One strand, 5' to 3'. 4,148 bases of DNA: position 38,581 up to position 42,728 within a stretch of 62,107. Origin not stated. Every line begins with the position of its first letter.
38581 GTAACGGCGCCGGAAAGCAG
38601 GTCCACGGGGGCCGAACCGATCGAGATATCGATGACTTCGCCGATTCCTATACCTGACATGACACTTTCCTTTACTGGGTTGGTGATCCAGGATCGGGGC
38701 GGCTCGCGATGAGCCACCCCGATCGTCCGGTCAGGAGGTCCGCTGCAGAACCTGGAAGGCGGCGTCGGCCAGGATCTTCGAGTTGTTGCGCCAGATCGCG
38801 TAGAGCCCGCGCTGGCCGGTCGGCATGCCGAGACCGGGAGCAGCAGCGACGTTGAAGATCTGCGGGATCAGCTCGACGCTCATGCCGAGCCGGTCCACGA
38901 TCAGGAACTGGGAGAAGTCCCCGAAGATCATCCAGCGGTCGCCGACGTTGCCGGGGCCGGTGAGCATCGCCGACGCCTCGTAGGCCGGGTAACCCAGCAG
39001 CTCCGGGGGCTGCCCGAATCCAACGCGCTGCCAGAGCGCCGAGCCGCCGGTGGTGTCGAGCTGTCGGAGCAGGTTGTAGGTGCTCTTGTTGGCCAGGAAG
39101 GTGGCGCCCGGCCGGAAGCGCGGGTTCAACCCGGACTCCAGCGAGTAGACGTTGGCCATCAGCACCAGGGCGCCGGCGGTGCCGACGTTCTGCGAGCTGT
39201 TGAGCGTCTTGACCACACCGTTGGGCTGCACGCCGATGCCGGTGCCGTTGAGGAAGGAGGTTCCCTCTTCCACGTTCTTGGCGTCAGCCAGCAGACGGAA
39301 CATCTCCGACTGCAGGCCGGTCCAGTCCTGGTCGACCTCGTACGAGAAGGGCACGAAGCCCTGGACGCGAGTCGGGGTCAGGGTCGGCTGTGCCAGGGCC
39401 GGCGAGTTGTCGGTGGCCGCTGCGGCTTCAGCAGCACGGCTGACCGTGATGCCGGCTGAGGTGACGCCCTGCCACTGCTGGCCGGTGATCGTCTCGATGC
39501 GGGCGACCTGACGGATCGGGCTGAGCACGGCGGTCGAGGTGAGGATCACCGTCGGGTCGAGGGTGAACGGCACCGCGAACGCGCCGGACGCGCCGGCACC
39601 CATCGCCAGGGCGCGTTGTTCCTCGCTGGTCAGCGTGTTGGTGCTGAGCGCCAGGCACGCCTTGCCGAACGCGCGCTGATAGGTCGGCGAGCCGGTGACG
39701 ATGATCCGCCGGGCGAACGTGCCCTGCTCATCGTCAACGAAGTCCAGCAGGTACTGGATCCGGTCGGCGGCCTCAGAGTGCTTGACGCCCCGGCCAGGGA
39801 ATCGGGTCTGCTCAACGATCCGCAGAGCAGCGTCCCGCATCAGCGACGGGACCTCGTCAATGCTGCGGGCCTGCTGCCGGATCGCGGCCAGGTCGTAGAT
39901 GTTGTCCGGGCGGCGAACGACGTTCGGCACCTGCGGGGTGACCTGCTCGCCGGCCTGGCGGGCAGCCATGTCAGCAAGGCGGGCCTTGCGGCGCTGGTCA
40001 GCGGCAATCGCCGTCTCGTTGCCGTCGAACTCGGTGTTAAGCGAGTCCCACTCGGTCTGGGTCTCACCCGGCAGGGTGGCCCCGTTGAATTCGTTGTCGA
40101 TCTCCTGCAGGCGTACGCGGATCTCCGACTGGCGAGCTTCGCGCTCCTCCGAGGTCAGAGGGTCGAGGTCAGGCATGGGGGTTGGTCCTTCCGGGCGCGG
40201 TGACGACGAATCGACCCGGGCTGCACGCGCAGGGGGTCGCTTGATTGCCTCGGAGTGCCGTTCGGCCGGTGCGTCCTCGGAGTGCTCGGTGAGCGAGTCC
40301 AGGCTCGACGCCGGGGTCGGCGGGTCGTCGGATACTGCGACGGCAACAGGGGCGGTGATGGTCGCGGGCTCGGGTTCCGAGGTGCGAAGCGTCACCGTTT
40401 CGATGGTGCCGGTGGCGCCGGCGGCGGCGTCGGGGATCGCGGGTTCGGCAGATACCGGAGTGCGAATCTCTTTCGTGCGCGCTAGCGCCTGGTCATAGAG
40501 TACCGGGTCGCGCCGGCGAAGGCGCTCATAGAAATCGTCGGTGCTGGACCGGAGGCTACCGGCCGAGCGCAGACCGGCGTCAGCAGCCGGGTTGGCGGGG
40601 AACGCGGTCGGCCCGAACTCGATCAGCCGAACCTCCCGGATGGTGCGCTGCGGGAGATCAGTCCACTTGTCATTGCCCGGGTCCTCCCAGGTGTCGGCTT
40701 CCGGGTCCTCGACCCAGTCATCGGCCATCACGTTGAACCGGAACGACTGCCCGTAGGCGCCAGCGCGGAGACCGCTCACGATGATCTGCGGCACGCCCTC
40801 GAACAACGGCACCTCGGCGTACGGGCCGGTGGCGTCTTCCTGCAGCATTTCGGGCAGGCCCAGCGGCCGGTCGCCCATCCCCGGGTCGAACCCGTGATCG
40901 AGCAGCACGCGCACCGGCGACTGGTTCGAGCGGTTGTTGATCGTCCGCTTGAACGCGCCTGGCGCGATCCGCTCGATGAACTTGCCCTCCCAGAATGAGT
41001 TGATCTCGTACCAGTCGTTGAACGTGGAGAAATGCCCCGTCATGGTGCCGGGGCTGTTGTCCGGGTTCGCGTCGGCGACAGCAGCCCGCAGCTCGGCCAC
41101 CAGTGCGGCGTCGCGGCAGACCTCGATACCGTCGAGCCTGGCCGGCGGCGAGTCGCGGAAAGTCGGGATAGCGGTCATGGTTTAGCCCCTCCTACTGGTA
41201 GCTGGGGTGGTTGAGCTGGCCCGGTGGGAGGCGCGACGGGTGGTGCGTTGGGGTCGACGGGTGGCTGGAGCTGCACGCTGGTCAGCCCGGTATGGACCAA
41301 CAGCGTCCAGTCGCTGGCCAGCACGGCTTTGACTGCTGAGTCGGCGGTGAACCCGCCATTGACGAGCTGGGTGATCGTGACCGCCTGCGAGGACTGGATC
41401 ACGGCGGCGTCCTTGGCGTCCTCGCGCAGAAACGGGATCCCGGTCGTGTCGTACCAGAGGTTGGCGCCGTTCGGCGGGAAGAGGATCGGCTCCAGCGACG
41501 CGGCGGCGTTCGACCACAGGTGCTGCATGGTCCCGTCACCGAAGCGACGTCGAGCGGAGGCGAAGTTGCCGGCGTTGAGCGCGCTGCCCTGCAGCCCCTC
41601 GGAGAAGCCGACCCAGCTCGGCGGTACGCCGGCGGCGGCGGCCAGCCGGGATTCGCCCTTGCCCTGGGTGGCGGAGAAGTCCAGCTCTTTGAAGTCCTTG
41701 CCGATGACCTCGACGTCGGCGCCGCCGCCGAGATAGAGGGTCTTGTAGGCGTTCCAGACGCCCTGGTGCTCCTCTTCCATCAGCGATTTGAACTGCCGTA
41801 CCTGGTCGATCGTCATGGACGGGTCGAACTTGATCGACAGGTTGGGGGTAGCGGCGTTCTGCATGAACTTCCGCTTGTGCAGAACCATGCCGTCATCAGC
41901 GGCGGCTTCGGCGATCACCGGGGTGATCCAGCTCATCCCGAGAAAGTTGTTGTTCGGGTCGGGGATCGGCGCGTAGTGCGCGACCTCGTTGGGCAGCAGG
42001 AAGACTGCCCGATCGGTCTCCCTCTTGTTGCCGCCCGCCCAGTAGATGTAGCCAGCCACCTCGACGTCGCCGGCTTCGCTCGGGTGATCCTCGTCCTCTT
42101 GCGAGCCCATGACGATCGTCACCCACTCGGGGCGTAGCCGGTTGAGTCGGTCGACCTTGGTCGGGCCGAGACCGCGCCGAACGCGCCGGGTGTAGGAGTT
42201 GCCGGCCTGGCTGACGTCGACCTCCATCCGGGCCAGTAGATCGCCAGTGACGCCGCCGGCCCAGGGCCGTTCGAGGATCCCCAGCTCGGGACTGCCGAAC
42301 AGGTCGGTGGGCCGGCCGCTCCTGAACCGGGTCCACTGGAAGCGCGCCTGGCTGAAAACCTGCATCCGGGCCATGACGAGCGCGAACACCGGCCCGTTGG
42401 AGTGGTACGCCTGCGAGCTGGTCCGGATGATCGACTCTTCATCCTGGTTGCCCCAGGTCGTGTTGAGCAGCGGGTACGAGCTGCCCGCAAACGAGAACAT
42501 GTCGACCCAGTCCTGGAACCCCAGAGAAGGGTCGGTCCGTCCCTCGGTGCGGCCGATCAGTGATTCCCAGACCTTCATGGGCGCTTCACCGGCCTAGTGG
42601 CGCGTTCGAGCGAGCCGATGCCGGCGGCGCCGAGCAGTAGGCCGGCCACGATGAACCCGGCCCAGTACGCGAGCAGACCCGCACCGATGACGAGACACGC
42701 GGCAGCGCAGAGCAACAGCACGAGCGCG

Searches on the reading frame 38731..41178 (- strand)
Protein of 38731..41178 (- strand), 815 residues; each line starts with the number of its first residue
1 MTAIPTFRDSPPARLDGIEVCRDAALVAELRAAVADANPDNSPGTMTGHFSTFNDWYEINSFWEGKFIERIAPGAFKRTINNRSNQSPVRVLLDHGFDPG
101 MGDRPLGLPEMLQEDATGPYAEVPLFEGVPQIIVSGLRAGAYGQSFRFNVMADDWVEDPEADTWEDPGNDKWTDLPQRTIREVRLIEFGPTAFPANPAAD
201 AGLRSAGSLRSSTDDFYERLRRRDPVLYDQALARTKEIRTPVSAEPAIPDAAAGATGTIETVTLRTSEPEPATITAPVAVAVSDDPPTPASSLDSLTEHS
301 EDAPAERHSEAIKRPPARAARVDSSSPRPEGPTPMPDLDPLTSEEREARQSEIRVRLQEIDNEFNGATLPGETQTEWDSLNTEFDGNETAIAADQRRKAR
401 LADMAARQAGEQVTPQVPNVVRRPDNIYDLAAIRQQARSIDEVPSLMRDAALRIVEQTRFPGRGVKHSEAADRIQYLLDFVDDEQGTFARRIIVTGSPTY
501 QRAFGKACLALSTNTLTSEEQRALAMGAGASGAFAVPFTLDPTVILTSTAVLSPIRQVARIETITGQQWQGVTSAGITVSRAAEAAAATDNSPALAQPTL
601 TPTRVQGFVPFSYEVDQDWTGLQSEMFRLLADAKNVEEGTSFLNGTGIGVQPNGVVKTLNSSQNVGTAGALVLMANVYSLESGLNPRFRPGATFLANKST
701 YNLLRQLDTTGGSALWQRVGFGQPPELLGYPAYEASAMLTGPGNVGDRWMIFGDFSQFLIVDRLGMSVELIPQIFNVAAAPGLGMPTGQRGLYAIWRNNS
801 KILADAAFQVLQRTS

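Call 46: search_protein_families(library=phrogs, proteins=[window:38731-41178:-], max_evalue=0.00001)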
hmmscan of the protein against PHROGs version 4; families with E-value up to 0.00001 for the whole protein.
window:38731-41178:- (815 aa): 3 families
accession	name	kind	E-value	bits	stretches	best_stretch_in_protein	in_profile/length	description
phrog_10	-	head and packaging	5.4e-53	182.1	2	344-812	270-634/752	major head protein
phrog_80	-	head and packaging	6.9e-18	66.2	1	37-208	229-382/607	head maturation protease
phrog_15928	-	head and packaging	6.3e-09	37.1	1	663-768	40-145/185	major head protein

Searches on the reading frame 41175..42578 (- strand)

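Call 46: search_protein_families(library=phrogs, proteins=[window:41175-42578:-], max_evalue=0.00001)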
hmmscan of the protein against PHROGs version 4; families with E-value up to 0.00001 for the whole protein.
window:41175-42578:- (467 aa): 2 families
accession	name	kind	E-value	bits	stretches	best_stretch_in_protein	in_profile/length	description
phrog_12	-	head and packaging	1.4e-29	104.6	1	4-412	51-406/646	portal protein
phrog_2662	-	head and packaging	1.6e-20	74.2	1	53-392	59-382/717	portal protein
